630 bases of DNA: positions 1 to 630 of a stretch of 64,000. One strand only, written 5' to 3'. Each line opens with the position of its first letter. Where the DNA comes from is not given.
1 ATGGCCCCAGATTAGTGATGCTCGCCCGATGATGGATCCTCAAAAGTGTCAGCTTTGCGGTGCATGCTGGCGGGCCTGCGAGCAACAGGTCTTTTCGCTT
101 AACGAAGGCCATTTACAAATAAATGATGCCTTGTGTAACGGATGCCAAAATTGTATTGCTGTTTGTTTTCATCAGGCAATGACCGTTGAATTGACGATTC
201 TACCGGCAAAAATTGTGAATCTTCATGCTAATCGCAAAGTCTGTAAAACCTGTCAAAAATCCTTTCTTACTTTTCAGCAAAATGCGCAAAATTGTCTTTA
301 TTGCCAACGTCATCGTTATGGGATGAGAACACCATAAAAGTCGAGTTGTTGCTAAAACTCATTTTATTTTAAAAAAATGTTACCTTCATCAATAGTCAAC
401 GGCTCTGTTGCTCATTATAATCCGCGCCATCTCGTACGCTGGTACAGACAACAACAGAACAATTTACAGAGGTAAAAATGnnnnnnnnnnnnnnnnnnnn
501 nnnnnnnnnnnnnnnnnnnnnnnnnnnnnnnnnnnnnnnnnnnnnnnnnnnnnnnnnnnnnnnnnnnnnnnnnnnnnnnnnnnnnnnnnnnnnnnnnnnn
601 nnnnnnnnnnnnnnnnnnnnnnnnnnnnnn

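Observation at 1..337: Cys-rich ORF with two ferredoxin-type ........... motifs where the pbpC 3' end is expected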

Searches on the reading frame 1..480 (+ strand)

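Call 12: search_protein_families(proteins=[L001:19483-20334:+, L001:15662-18040:+, L001:18040-18666:+, L001:18662-19480:+], library=ncbifam, max_evalue=0.001)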
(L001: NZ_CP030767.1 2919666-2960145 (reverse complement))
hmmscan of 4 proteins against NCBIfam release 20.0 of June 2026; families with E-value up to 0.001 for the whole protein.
L001:19483-20334:+ (284 aa): 63 families (the best 25 are shown)
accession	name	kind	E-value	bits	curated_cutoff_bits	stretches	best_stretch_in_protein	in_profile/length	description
TIGR04041.1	activase_YjjW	hypoth_equivalog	3.8e-13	49.5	250.2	2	20-62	44-86/276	YjjW family glycine radical enzyme activase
NF058577.1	FdxA_fam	equivalog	1.6e-12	47.4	65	2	21-62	11-52/52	4Fe-4S ferredoxin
NF045790.1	OxalOxreddelta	equivalog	2e-12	46.9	230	2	180-234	253-307/316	oxalate oxidoreductase subunit delta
TIGR02700.1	flavo_MJ0208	hypoth_equivalog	2.7e-12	46.5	251.35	2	16-65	147-196/234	dihydromethanopterin reductase (acceptor)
NF007202.0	PRK09623.1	equivalog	8.7e-12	45.3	166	2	181-236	45-101/105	3-methyl-2-oxobutanoate dehydrogenase subunit delta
TIGR02179.1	PorD_KorD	subfamily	1.4e-11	44.4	60.05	2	180-235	18-74/78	2-oxoacid:acceptor oxidoreductase, delta subunit, pyruvate/2-ketoisovalerate family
NF043069.1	T4HPD_activ_SAM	equivalog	1.6e-11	44.1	425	2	183-234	47-98/299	trans-4-hydroxy-L-proline dehydratase activase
NF040864.1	HgcB_ferredoxin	equivalog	6.2e-11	42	99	2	20-64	17-62/93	mercury methylation ferredoxin HgcB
NF041891.1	hdrA_Methbact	equivalog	1.4e-10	40.1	1300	1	183-237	568-622/762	ferredoxin:CoB-CoM heterodisulfide reductase subunit HdrA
NF038196.1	ferrodoxin_EFR1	subfamily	2.6e-10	40.8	75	2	21-64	188-230/242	EFR1 family ferrodoxin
NF042909.1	FMH_DH_FwdF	exception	6.6e-10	38.6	375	1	20-66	141-198/336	tungsten-dependent formylmethanofuran dehydrogenase subunit FwdF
NF040684.1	PorD_Arch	equivalog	1.1e-09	38.2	120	1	180-235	25-81/85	pyruvate synthase subunit PorD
NF045874.1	Vhu_polyferre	exception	2.1e-09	36.6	600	1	19-63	130-174/381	F420-non-reducing hydrogenase associated-polyferredoxin VhuB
NF005503.0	PRK07118.1-2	equivalog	4.7e-09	35.9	252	1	23-64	144-185/292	RnfABCDGE type electron transport complex subunit B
NF045763.1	PhenlGlyoxDHPadF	equivalog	6.5e-09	35.9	150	1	179-233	23-77/78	NADH-dependent phenylglyoxylate dehydrogenase subunit delta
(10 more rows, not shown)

L001:15662-18040:+ (793 aa): 26 families (the best 25 are shown)
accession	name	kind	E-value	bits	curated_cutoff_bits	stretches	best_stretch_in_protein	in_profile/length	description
TIGR02166.1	dmsA_ynfE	subfamily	0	1125.8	777.7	1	15-793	1-794/794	DMSO/selenate family reductase complex A subunit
NF011566.1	PRK14990.1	exception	2.3e-212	707.3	1600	1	23-793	30-814/814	dimethylsulfoxide reductase subunit A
NF041884.1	selenate_YnfF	exception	1.1e-208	695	1650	1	16-793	10-798/798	selenate/tellurate reductase subunit YnfF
NF041885.1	selenate_YnfE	exception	3e-201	670.3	1675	1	23-792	19-804/805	selenate/tellurate reductase subunit YnfE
TIGR00509.1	bisC_fam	subfamily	4.8e-118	395.5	1017.55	1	72-792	8-753/772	molybdopterin guanine dinucleotide-containing S/N-oxide reductase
NF011682.0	PRK15102.1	equivalog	2.1e-95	320.5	909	1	14-792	3-809/829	trimethylamine-N-oxide reductase TorA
TIGR02164.1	torA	equivalog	2.7e-90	303.6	1465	1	14-792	2-805/824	trimethylamine-N-oxide reductase TorA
TIGR03479.1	DMSO_red_II_alp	subfamily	2e-81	274.3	984.75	4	54-305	55-304/913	molybdopterin-dependent oxidoreductase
TIGR01591.1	Fdh-alpha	equivalog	5.6e-76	256.1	666.25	1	65-750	6-642/672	formate dehydrogenase subunit alpha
NF012032.0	PRK15488.1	equivalog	3.4e-70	237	694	1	15-750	3-715/759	thiosulfate reductase PhsA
NF047855.1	AssmNtatRedNasC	equivalog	2.2e-46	158.5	1100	2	95-410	56-344/708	assimilatory nitrate reductase catalytic subunit NasC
NF042978.1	EthbenzDh_ebdA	equivalog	1.5e-35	122.2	2000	1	68-305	91-326/977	ethylbenzene dehydrogenase subunit alpha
NF041714.1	arsenate_red_ArrA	equivalog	7.9e-30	103.6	1600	1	53-553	48-556/848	arsenate respiratory reductase molybdopterin-containing subunit ArrA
TIGR01580.1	narG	equivalog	2.1e-28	98.5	1084.15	2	126-301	151-321/1235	nitrate reductase subunit alpha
TIGR01553.1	formate-DH-alph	equivalog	3.2e-27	94.7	814.2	1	14-309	1-305/1009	formate dehydrogenase-N subunit alpha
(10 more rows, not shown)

L001:18040-18666:+ (209 aa): 42 families (the best 25 are shown)
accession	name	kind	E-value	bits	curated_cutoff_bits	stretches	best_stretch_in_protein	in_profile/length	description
TIGR02951.1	DMSO_dmsB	equivalog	1.4e-79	265.8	214.1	1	14-175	1-161/161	DMSO/selenate family reductase complex B subunit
NF008134.0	PRK10882.1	equivalog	8.5e-35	120.4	263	1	9-173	33-214/329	hydrogenase 2 operon protein HybA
TIGR01582.1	FDH-beta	equivalog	1.5e-29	103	334.7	1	14-174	21-189/283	formate dehydrogenase subunit beta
NF011569.0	PRK14993.1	equivalog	3.3e-29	102.1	416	1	12-170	41-191/244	tetrathionate reductase subunit TtrB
TIGR03149.1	cyt_nit_nrfC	equivalog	4.8e-29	101.3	377.6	1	11-171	35-188/225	cytochrome c nitrite reductase Fe-S protein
NF045797.1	DsrO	equivalog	1.9e-28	99.5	200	1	7-169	36-204/235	sulfate reduction electron transfer complex DsrMKJOP subunit DsrO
NF038355.1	FDH3_beta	equivalog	3.8e-28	98.7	240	1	14-142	2-122/180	formate dehydrogenase FDH3 subunit beta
TIGR03478.1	DMSO_red_II_bet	subfamily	3.6e-26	91.8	480.7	1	61-169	115-222/321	DMSO reductase family type II enzyme, iron-sulfur subunit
NF041715.1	arsenate_red_ArrB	equivalog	1e-24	87.4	450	2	14-132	2-110/233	arsenate respiratory reductase iron-sulfur subunit ArrB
NF045715.1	sulf_resp_HmcB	equivalog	2e-24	86.2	420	1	76-170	105-201/307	sulfate respiration complex iron-sulfur protein HmcB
NF045766.1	PhenlGlyoxDHPadI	equivalog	2.7e-23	82.4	700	1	19-182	9-155/443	NADH-dependent phenylglyoxylate dehydrogenase subunit beta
NF042979.1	EthbenzDh_ebdB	equivalog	4.9e-21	75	740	1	63-171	138-246/354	ethylbenzene dehydrogenase subunit beta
TIGR01660.1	narH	equivalog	1.6e-18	66.4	524.05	1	67-164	172-268/492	nitrate reductase subunit beta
NF007382.0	PRK09898.1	equivalog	2.4e-17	63.1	213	1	20-166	64-202/208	ferredoxin-like protein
NF041782.1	mnquin_red_QrcC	equivalog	7.2e-16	58.6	400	1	16-129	2-119/239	menaquinone reductase iron-sulfur cluster-binding subunit QrcC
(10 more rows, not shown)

L001:18662-19480:+ (273 aa): 0 families

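Call 66: profile_search(protein=L001:18662-19480:+)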
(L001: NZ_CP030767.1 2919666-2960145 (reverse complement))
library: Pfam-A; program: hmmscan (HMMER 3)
A. the first sequence (273 residues): domains with independent E <= 10: 2; with E <= 0.001: 1
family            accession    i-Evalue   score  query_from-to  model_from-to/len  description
DmsC              PF04976.17    1.5e-23    84.1       1-270         5-273/275  DMSO reductase anchor subunit (DmsC)
DUF6264           PF19779.4         2.6     8.6      72-131       116-175/183  Family of unknown function (DUF6264)

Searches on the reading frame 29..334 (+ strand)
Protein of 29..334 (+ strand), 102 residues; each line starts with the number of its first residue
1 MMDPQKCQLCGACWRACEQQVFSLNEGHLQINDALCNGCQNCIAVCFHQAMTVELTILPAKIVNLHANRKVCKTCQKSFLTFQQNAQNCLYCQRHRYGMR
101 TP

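Call 5: search_protein_families(proteins=[window:29-334:+], library=ncbifam, max_evalue=1)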
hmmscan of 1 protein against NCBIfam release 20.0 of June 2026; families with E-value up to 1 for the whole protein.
seq(102 aa): 56 families (the best 25 are shown)
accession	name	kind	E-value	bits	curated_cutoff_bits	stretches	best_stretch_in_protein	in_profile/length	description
TIGR04041.1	activase_YjjW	hypoth_equivalog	2.2e-07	30.6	250.2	1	5-63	41-99/276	YjjW family glycine radical enzyme activase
NF041891.1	hdrA_Methbact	equivalog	8.7e-07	27.5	1300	1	2-56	569-623/762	ferredoxin:CoB-CoM heterodisulfide reductase subunit HdrA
TIGR02936.1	fdxN_nitrog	equivalog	9.1e-07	28.9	80.55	2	2-26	18-42/91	ferredoxin III, nif-specific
NF043069.1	T4HPD_activ_SAM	equivalog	1.1e-06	28.3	425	1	2-52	48-98/299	trans-4-hydroxy-L-proline dehydratase activase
TIGR02179.1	PorD_KorD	subfamily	2.2e-06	27.7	60.05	1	2-53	22-74/78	2-oxoacid:acceptor oxidoreductase, delta subunit, pyruvate/2-ketoisovalerate family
NF040864.1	HgcB_ferredoxin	equivalog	4.8e-06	26.3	99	1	2-67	11-77/93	mercury methylation ferredoxin HgcB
NF007202.0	PRK09623.1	equivalog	1.2e-05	25.6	166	1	2-54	48-101/105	3-methyl-2-oxobutanoate dehydrogenase subunit delta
TIGR02700.1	flavo_MJ0208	hypoth_equivalog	1.4e-05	24.5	251.35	1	2-54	145-197/234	dihydromethanopterin reductase (acceptor)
NF040684.1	PorD_Arch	equivalog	3.2e-05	23.9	120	1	2-54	29-82/85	pyruvate synthase subunit PorD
NF045790.1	OxalOxreddelta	equivalog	3.5e-05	23.1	230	1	2-52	257-307/316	oxalate oxidoreductase subunit delta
NF045763.1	PhenlGlyoxDHPadF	equivalog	3.9e-05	23.8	150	1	2-51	28-77/78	NADH-dependent phenylglyoxylate dehydrogenase subunit delta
NF058577.1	FdxA_fam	equivalog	4.6e-05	23.5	65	1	6-50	8-52/52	4Fe-4S ferredoxin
NF040770.1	hetero_SS_HdrA2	exception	4.6e-05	21.7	1100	1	2-57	574-629/777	CoB-CoM heterodisulfide reductase HdrA2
NF038196.1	ferrodoxin_EFR1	subfamily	0.0002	21.5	75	1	5-53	184-231/242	EFR1 family ferrodoxin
NF042909.1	FMH_DH_FwdF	exception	0.00022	20.4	375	1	2-77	222-301/336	tungsten-dependent formylmethanofuran dehydrogenase subunit FwdF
TIGR00402.1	napF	equivalog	0.0027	17.7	102.2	2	3-25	65-87/149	ferredoxin-type protein NapF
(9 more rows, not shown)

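Call 7: profile_search(protein=window:29-334:+)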
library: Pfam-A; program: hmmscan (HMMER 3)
A. the first sequence (102 residues): domains with independent E <= 10: 17; with E <= 0.001: 6
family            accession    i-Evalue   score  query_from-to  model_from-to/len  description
Fer4_7            PF12838.12    4.1e-07    30.8       6-50          1-52/52  4Fe-4S dicluster domain
Fer4_9            PF13187.11    7.3e-06    26.4       6-51          1-52/52  4Fe-4S dicluster domain
Fer4_21           PF14697.11    7.8e-06    26.4       2-47          3-52/59  4Fe-4S dicluster domain
Fer4_10           PF13237.11    1.6e-05    25.1       3-46          5-52/53  4Fe-4S dicluster domain
Fer4              PF00037.32    0.00048    20.3       3-19          4-20/24  4Fe-4S binding domain
Fer4              PF00037.32    0.00067    19.8      30-51          2-23/24  4Fe-4S binding domain
Fer4_6            PF12837.12     0.0041    17.5      30-50          3-23/24  4Fe-4S binding domain
Fer4_6            PF12837.12     0.0057    17.0       2-21          4-23/24  4Fe-4S binding domain
Fer4_15           PF13459.11      0.029    15.5       2-29          3-29/66  4Fe-4S single cluster domain
Fer4_2            PF12797.12       0.18    12.3       2-17          5-20/22  4Fe-4S binding domain
LPD24             PF18839.6        0.26    12.1      12-33         50-71/73  Large polyvalent protein associated domain 24
Fer4_2            PF12797.12       0.26    11.8      30-46          4-20/22  4Fe-4S binding domain
Fer4_16           PF13484.11        0.3    12.3      36-93          2-60/66  4Fe-4S double cluster binding domain
Fer4_16           PF13484.11       0.35    12.1       6-28          1-23/66  4Fe-4S double cluster binding domain
Fer4_7            PF12838.12       0.69    10.9      36-93          2-42/52  4Fe-4S dicluster domain
LdpA_Fe-S-bd      PF25160.1           1     9.6      12-51          8-43/49  LdpA Fe-S cluster-binding domain
Fer4_17           PF13534.11          2     9.4       6-20         45-59/61  4Fe-4S dicluster domain
